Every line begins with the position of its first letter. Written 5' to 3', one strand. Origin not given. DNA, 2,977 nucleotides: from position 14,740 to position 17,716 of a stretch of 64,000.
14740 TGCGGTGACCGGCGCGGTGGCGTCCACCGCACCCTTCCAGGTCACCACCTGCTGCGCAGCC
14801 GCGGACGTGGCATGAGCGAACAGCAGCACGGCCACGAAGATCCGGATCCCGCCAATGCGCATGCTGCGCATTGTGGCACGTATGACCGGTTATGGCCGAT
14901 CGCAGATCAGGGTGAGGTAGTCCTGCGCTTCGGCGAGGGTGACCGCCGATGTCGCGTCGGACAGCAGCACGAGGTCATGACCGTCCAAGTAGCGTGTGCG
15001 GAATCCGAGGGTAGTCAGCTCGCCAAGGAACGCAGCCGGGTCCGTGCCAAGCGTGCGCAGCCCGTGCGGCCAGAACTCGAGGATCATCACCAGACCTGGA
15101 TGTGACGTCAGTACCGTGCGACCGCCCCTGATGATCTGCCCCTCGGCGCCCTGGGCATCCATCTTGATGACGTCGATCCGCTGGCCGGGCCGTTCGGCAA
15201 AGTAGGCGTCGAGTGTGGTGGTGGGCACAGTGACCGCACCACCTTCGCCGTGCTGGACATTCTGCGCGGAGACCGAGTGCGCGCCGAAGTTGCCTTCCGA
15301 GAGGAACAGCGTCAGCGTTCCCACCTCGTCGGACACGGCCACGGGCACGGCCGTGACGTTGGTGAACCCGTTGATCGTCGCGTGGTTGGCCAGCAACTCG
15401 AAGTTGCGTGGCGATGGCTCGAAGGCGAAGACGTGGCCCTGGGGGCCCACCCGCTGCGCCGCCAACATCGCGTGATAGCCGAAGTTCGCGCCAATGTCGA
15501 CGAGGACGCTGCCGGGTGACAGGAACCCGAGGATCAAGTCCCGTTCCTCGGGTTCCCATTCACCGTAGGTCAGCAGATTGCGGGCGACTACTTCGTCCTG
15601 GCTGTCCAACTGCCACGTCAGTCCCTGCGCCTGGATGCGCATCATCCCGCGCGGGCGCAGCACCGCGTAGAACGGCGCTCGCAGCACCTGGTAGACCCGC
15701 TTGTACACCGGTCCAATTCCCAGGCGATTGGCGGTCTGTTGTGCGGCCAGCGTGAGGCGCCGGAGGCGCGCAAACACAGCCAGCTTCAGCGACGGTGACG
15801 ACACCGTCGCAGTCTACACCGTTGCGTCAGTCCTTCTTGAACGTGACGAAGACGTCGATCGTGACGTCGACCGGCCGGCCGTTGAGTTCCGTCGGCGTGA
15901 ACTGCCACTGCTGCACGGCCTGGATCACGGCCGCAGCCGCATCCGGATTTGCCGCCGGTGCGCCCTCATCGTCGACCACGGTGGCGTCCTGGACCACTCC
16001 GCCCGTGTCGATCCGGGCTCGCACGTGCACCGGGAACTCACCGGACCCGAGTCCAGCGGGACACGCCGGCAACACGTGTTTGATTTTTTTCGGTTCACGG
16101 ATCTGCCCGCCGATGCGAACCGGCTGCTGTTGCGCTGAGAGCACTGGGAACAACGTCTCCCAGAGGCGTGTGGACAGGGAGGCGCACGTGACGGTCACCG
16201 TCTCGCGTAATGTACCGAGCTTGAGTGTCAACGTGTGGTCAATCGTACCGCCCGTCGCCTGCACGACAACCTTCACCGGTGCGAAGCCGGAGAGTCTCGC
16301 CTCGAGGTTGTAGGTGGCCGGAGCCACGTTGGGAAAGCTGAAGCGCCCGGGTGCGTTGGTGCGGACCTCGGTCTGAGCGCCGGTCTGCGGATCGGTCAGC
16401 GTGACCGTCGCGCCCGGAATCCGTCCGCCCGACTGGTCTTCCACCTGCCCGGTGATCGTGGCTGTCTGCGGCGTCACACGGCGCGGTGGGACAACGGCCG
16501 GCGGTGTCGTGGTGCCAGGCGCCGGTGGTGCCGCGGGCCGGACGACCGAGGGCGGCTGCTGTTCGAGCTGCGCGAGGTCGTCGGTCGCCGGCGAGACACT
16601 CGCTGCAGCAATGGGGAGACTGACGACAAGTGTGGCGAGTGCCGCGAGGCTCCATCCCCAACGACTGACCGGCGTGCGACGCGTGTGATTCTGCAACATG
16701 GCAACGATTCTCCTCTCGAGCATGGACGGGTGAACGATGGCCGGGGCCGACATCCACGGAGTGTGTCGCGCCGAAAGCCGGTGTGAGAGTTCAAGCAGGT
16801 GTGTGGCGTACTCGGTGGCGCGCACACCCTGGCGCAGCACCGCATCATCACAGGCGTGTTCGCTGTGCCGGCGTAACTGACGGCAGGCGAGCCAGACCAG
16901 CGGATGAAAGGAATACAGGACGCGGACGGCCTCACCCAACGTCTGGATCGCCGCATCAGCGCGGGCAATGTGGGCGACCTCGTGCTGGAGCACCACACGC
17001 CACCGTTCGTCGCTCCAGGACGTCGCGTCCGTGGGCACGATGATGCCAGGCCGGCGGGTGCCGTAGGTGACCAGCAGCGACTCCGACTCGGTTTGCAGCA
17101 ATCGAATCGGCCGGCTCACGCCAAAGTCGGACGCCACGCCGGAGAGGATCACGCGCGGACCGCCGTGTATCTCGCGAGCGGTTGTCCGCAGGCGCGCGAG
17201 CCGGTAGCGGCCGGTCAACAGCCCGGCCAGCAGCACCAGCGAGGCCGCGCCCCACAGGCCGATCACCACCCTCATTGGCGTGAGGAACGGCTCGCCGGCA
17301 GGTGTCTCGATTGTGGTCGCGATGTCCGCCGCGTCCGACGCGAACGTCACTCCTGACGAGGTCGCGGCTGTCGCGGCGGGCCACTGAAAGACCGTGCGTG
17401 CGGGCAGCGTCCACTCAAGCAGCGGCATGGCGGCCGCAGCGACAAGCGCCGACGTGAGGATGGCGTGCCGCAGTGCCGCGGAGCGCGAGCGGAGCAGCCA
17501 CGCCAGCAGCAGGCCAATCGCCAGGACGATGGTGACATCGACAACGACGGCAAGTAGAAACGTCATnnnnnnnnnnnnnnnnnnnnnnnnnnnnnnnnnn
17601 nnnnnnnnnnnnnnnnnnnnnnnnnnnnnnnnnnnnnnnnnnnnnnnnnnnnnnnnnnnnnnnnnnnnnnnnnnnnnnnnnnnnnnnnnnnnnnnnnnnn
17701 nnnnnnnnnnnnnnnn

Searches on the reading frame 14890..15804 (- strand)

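Call 95: search_protein_families(library=pfam, proteins=[window:14890-15804:-], max_evalue=0.00001)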
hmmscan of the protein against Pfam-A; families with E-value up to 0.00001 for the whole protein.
window:14890-15804:- (304 aa): 1 family
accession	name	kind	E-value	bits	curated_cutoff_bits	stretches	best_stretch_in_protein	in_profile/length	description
PF05050.19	Methyltransf_21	-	1.2e-20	74.8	22.7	1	103-243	1-147/173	Methyltransferase FkbM domain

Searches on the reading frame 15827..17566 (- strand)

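Call 95: search_protein_families(library=pfam, proteins=[window:15827-17566:-], max_evalue=0.00001)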
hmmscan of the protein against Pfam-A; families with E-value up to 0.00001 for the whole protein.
window:15827-17566:- (579 aa): 4 families
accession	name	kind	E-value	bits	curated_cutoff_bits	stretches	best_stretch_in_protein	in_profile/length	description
PF05569.17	Peptidase_M56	-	2.5e-26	93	31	1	9-289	4-295/296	BlaR1 peptidase M56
PF13620.12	CarboxypepD_reg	-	2.8e-17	63.3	32.3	1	370-448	1-81/82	Carboxypeptidase regulatory-like domain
PF13715.12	CarbopepD_reg_2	-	2.3e-08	34.4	32.2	1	371-451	1-79/88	CarboxypepD_reg-like domain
PF03544.19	TonB_C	-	2.9e-07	31.3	24.6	1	513-577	18-78/79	Gram-negative bacterial TonB protein C-terminal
